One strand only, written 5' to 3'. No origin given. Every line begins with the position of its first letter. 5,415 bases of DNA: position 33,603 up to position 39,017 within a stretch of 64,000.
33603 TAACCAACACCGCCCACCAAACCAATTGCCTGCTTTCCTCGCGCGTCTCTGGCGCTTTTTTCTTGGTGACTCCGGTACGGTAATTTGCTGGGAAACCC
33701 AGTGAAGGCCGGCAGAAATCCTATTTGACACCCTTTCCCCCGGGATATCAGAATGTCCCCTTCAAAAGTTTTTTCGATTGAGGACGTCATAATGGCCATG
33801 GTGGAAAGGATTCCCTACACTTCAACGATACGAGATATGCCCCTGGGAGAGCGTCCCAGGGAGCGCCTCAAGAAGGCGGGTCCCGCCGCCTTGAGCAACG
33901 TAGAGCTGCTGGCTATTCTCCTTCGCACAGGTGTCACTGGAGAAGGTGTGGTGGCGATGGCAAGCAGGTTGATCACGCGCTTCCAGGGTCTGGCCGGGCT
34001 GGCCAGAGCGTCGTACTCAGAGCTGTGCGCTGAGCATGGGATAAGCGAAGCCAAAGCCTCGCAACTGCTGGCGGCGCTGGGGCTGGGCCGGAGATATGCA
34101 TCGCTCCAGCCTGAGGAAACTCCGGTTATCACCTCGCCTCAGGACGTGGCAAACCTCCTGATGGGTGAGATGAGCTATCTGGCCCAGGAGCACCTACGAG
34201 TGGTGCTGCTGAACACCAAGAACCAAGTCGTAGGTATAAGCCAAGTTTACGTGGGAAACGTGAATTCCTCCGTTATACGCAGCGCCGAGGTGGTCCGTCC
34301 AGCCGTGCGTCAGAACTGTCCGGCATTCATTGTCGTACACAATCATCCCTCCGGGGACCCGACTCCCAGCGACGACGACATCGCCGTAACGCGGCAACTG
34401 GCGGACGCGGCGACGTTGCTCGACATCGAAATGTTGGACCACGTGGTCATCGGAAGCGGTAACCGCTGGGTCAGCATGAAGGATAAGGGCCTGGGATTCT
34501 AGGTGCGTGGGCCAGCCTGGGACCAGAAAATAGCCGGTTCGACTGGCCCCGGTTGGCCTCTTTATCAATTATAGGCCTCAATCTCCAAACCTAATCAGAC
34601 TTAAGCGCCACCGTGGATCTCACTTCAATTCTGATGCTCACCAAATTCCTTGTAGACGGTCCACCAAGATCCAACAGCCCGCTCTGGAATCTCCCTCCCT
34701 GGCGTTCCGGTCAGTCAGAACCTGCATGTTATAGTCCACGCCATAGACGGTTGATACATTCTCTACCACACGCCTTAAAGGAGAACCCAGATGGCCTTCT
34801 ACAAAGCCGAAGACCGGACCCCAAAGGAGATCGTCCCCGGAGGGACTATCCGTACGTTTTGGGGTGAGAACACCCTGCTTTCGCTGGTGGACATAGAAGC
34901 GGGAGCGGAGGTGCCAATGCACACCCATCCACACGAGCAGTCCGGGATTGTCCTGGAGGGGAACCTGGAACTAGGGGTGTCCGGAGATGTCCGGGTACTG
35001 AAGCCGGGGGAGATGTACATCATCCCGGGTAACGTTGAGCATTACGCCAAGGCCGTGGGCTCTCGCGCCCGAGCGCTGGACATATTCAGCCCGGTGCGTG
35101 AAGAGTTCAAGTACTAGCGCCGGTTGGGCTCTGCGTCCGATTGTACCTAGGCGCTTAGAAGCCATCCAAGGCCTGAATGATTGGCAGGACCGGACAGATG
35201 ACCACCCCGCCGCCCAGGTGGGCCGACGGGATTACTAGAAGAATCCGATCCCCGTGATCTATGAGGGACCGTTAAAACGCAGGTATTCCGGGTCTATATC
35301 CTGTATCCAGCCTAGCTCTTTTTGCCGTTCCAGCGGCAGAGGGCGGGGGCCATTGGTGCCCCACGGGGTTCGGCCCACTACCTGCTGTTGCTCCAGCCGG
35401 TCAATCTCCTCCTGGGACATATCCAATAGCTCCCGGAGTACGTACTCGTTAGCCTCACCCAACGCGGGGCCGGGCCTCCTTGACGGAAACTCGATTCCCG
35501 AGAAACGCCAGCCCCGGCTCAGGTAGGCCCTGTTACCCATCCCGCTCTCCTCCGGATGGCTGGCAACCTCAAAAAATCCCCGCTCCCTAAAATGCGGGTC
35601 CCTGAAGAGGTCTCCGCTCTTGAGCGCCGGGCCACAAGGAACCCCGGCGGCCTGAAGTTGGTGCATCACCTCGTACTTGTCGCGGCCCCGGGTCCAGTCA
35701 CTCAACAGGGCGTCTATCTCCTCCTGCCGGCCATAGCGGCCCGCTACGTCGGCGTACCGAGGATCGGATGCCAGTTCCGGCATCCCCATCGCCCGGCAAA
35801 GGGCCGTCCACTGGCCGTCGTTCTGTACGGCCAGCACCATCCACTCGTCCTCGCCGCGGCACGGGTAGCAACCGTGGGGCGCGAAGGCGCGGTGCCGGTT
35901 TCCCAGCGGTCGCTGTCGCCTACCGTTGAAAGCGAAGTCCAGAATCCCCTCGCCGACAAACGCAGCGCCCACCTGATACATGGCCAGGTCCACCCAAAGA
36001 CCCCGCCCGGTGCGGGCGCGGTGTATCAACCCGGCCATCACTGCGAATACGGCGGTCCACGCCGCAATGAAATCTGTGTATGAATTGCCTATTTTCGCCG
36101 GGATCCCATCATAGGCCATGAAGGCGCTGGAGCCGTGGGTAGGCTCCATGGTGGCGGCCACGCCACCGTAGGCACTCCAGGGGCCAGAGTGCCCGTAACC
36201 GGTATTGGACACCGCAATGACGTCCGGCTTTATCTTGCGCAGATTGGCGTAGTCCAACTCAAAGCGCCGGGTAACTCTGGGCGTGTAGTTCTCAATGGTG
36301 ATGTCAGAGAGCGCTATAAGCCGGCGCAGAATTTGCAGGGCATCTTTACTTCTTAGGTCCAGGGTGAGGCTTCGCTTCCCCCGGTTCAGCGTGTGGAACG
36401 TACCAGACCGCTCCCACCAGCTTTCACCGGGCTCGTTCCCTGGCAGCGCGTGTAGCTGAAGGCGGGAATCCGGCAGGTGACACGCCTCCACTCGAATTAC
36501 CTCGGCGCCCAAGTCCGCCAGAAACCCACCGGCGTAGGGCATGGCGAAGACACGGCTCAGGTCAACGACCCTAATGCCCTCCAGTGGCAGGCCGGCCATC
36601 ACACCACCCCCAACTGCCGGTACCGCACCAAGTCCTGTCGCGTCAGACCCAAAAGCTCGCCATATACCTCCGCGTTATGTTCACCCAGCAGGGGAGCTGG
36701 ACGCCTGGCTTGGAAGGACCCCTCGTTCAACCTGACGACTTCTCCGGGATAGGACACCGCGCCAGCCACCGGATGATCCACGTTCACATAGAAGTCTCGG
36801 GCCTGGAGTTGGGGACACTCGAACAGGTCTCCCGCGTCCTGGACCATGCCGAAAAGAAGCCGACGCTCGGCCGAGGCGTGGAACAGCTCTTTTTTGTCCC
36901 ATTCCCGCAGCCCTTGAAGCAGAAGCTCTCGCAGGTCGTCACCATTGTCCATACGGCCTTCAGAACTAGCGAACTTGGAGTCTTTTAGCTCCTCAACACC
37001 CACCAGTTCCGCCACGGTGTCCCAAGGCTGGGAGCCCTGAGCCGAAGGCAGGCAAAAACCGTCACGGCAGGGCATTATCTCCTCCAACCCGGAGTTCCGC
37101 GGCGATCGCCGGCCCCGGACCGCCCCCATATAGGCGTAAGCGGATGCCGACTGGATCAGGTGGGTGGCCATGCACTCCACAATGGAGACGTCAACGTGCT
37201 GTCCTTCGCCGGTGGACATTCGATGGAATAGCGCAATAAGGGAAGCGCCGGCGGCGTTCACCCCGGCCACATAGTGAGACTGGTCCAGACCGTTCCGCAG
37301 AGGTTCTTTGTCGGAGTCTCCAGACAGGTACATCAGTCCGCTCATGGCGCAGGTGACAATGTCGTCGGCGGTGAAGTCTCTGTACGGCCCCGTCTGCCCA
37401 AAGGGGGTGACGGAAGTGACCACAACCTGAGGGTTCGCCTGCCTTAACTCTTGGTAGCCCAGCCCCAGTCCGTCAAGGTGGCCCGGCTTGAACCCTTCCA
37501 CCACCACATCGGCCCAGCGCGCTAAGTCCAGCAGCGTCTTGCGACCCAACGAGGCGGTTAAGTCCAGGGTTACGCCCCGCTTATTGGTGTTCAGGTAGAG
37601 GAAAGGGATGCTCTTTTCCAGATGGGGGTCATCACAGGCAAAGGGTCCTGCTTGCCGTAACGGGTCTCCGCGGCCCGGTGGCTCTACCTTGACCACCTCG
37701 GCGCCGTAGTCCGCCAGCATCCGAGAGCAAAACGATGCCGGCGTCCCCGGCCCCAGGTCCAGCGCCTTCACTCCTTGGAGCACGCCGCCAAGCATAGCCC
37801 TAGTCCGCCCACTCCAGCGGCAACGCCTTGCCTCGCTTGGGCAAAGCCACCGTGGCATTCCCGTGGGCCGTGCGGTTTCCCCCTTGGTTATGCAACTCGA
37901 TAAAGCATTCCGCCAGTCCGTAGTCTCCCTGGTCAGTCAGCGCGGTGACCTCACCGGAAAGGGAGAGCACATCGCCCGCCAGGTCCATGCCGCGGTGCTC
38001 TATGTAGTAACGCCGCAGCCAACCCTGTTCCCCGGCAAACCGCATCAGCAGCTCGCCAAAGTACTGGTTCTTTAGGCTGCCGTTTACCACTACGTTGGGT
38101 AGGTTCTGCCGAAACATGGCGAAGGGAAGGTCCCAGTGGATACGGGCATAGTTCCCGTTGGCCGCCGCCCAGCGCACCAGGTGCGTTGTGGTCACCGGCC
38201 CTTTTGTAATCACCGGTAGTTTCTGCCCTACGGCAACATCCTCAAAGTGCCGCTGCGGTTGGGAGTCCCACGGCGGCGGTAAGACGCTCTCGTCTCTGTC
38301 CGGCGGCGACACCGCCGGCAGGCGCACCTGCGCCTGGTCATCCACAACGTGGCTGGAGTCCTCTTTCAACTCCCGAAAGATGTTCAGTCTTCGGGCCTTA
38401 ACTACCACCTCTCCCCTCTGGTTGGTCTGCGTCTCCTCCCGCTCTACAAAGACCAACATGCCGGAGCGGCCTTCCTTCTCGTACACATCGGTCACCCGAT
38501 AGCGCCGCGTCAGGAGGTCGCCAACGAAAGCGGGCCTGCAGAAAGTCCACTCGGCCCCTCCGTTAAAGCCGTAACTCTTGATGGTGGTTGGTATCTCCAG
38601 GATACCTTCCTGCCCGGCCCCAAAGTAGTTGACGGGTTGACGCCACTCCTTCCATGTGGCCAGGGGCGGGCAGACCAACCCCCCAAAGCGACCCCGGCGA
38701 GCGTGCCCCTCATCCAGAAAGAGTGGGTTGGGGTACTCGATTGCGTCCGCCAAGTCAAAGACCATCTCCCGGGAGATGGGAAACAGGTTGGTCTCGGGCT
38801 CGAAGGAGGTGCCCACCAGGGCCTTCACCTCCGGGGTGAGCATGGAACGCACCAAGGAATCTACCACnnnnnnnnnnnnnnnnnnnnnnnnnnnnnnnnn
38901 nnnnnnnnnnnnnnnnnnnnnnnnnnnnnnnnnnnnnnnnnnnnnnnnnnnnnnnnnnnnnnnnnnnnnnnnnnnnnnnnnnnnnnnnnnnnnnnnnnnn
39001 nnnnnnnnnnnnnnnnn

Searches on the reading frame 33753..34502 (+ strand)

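Call 21: search_protein_families(library=pfam, proteins=[window:33753-34502:+])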
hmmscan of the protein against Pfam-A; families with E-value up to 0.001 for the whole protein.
window:33753-34502:+ (249 aa): 3 families
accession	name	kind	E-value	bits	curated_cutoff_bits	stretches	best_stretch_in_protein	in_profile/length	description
PF04002.20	RadC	-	4.1e-40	136.9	22.1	1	126-247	1-121/121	RadC-like JAB domain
PF20582.4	UPF0758_N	-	1.1e-25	89.9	27.1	1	26-102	1-76/77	UPF0758 N-terminal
PF14464.11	Prok-JAB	-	0.00094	19.5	25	0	158-228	45-95/114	Prokaryotic homologs of the JAB domain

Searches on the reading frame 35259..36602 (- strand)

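Call 21: search_protein_families(library=pfam, proteins=[window:35259-36602:-])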
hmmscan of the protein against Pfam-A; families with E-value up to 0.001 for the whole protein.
window:35259-36602:- (447 aa): 1 family
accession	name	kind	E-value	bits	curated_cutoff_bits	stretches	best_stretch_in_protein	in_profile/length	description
PF02515.22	CoA_transf_3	-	2.7e-96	323.3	23.3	1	7-384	1-365/366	CoA-transferase family III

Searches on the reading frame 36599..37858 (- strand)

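Call 21: search_protein_families(library=pfam, proteins=[window:36599-37858:-])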
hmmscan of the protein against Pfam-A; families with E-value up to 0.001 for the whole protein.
window:36599-37858:- (419 aa): 1 family
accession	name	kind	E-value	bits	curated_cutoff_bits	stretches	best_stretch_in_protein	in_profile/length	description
PF02515.22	CoA_transf_3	-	4.4e-89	299.6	23.3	1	27-395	1-366/366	CoA-transferase family III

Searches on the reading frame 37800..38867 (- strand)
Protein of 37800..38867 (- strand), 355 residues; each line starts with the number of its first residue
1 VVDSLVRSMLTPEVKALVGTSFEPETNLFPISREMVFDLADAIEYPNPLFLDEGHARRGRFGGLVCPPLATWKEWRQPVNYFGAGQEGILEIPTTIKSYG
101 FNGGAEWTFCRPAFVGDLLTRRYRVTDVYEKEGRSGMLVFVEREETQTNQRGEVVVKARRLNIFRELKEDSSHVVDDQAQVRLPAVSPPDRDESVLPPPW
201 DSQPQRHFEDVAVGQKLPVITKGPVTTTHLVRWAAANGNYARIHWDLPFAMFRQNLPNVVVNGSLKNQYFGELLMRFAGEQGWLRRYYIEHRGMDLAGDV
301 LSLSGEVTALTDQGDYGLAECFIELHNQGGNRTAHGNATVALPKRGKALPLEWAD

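Call 22: search_protein_families(library=pfam, proteins=[window:37800-38867:-])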
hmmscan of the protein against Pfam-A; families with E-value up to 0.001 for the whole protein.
window:37800-38867:- (355 aa): 1 family
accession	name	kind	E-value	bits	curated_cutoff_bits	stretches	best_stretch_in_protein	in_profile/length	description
PF13452.11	FAS1_DH_region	-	1.3e-22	80.8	22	1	16-157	1-131/132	FAS1-like, dehydratase domain region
